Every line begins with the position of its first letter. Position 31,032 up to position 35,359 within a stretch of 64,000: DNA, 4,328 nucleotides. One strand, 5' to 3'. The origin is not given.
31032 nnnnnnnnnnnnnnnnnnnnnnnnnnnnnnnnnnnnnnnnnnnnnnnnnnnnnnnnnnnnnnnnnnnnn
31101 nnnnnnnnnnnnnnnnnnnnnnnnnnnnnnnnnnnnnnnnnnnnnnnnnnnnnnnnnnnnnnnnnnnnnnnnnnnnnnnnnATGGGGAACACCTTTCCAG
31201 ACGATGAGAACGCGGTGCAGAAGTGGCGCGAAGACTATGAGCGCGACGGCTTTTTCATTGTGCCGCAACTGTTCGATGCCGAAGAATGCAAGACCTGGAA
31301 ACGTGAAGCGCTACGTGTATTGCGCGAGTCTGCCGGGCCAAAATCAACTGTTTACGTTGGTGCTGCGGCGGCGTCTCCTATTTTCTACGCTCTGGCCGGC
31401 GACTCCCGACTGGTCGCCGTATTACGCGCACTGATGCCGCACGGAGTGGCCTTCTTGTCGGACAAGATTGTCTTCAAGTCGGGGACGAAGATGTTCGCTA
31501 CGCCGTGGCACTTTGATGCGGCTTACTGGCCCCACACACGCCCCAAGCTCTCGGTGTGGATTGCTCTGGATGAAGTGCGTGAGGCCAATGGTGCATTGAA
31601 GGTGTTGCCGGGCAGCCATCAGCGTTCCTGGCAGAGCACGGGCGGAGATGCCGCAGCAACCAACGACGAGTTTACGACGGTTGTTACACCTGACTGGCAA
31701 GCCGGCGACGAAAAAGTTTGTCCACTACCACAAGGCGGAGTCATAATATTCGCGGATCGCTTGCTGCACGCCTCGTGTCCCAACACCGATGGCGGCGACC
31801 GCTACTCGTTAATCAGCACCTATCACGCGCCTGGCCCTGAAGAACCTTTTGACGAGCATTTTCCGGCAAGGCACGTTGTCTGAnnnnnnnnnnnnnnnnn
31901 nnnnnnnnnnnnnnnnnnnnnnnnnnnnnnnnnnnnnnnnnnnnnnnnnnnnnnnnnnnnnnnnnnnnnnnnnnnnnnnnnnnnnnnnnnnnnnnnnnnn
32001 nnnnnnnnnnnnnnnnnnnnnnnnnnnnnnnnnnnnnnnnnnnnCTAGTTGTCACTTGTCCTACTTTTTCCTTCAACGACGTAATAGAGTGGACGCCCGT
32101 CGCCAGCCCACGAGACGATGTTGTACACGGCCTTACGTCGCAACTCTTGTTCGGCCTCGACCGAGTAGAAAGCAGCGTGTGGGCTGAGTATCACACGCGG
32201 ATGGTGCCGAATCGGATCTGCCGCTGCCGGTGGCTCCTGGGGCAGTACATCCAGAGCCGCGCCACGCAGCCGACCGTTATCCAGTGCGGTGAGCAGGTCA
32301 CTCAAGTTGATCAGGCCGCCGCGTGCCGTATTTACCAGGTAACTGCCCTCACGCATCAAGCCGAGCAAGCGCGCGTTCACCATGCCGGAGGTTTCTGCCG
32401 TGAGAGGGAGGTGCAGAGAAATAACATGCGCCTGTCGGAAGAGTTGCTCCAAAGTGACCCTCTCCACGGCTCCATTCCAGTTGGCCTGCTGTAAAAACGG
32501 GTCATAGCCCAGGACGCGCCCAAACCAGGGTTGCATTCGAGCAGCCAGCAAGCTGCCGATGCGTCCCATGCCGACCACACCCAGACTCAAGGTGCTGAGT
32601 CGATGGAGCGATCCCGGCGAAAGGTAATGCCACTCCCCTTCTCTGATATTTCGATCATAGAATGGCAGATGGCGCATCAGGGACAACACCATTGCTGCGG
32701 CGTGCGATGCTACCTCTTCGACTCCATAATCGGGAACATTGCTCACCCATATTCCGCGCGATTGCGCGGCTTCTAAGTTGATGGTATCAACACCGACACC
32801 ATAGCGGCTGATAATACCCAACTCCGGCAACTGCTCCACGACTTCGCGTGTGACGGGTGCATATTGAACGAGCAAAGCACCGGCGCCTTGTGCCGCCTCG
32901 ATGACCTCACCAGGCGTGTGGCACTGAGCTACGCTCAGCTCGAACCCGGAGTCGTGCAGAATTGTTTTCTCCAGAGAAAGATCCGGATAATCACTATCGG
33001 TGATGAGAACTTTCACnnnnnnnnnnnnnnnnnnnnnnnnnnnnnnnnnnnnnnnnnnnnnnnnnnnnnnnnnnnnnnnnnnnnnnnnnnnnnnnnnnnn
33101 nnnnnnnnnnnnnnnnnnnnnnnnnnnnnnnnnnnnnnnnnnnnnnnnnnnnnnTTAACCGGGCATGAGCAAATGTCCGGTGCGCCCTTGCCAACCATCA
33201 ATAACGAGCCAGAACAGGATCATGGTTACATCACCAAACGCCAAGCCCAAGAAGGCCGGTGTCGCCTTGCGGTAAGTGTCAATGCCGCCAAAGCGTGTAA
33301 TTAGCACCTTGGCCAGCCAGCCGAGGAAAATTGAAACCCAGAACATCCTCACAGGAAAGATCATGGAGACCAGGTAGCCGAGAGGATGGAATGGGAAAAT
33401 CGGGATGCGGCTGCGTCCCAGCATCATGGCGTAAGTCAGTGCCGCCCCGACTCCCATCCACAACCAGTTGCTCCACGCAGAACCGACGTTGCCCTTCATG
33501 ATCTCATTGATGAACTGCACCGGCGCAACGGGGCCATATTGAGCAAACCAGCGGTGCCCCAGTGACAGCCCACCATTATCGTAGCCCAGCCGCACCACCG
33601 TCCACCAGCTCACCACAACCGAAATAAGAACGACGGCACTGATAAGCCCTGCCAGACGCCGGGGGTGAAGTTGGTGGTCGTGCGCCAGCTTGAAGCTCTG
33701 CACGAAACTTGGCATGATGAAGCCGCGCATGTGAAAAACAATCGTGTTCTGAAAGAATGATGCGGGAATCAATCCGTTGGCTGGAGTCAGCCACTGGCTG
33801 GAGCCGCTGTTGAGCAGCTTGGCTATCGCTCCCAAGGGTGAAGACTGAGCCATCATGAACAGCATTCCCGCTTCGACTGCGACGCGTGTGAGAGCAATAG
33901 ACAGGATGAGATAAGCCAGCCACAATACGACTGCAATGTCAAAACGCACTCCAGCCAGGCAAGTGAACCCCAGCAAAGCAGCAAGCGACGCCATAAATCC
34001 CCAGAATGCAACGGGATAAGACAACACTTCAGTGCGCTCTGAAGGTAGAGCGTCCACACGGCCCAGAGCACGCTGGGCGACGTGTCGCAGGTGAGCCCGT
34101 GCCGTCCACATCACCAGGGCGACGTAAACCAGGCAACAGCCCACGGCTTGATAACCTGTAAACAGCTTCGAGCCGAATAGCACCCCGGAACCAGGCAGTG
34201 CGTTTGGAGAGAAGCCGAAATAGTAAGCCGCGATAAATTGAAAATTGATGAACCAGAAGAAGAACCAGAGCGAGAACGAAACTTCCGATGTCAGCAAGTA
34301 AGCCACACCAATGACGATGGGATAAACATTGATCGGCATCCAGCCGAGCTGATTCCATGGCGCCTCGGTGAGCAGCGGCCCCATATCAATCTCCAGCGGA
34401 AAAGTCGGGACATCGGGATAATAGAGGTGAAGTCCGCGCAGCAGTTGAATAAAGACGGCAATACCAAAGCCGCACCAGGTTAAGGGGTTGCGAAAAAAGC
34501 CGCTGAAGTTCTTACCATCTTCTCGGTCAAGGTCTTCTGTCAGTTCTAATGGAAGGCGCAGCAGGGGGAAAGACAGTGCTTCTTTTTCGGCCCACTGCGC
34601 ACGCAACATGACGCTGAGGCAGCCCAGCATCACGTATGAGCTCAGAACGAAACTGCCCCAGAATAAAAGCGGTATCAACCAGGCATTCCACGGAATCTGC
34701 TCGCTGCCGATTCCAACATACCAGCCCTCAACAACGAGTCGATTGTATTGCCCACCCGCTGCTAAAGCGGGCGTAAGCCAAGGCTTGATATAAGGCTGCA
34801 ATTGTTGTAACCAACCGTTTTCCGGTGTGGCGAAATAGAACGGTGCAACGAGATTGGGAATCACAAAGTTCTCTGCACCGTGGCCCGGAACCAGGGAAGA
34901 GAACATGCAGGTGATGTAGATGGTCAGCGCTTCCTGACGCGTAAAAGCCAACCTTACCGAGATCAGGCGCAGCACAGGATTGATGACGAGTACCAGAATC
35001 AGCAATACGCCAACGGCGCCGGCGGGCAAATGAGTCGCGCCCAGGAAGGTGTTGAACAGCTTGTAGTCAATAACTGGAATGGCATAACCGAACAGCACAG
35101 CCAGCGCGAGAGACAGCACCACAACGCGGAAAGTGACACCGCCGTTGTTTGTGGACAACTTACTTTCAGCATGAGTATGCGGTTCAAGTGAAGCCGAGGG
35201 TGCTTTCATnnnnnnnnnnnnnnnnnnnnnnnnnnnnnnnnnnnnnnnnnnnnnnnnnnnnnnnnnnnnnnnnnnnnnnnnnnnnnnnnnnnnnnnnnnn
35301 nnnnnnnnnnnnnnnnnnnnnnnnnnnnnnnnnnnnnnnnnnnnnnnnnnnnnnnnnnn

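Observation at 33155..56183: Two paralogous ~690-aa polytopic membrane proteins are the only transporter candidates in a 40-kb glycan-degradation locus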

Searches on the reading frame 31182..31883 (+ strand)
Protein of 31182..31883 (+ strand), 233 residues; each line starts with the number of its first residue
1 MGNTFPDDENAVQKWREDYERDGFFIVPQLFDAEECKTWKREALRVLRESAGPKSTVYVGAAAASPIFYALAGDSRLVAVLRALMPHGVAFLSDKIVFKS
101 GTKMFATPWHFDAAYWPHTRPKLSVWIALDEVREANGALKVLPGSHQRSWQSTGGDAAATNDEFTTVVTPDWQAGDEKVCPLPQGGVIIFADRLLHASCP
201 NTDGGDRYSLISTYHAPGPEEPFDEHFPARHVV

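Call 10: search_protein_families(library=pfam, proteins=[window:31182-31883:+], max_evalue=0.001)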
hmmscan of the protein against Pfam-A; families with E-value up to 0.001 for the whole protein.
window:31182-31883:+ (233 aa): 1 family
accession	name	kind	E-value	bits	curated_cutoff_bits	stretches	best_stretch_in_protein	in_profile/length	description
PF05721.19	PhyH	-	1.7e-24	87.8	22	1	19-207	1-211/213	Phytanoyl-CoA dioxygenase (PhyH)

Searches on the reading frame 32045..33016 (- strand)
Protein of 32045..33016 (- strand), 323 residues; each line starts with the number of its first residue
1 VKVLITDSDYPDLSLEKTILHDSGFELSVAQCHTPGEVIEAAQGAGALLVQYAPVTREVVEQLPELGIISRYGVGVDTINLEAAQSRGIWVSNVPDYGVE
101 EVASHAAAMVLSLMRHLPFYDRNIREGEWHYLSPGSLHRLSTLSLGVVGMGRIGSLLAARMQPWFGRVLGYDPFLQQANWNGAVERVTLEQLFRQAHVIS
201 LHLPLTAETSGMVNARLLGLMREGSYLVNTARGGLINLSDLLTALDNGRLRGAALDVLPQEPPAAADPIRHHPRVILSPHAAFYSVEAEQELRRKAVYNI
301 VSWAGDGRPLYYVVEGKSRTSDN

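Call 10: search_protein_families(library=pfam, proteins=[window:32045-33016:-], max_evalue=0.001)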
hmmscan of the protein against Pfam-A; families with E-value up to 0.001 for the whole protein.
window:32045-33016:- (323 aa): 2 families
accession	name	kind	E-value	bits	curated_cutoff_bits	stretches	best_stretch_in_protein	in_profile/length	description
PF02826.25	2-Hacid_dh_C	-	3.5e-52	176.8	25.1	1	108-282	2-178/178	D-isomer specific 2-hydroxyacid dehydrogenase, NAD binding domain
PF00389.36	2-Hacid_dh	-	2.9e-24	85.7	24.6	1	16-311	11-131/134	D-isomer specific 2-hydroxyacid dehydrogenase, catalytic domain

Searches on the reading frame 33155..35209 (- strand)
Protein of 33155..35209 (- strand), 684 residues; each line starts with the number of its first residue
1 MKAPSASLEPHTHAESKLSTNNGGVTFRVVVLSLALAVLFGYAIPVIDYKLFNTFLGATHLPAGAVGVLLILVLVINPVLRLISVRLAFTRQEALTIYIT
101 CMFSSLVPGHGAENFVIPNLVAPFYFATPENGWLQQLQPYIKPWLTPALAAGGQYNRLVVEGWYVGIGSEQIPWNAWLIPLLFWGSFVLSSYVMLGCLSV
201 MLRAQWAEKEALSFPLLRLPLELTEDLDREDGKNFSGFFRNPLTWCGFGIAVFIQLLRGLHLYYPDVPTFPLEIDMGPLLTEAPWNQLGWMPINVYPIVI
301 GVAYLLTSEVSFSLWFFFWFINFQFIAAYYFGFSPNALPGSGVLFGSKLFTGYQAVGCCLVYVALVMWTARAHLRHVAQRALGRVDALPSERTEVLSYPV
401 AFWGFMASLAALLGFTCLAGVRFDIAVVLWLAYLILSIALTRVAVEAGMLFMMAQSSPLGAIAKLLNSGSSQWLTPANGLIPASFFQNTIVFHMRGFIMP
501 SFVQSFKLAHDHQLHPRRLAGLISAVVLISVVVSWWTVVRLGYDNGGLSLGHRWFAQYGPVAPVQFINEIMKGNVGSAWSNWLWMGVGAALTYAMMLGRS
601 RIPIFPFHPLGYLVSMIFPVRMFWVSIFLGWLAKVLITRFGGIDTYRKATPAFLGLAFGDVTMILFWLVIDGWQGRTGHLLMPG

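Call 6: search_protein_families(library=pfam, proteins=[window:33155-35209:-], max_evalue=1)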
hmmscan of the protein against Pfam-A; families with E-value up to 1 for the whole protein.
window:33155-35209:- (684 aa): 2 families
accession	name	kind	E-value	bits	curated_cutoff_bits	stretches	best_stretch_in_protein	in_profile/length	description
PF20581.3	DUF6785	-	1.6e-171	571.6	25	1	26-546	1-498/498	Family of unknown function (DUF6785)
PF20580.3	DUF6784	-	8.4e-32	109.8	26.4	1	582-680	1-99/101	Domain of unknown function (DUF6784)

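Call 7: search_protein_families(library=ncbifam, proteins=[window:33155-35209:-], max_evalue=1)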
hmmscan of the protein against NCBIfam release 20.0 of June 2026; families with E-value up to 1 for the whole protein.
window:33155-35209:- (684 aa): 0 families
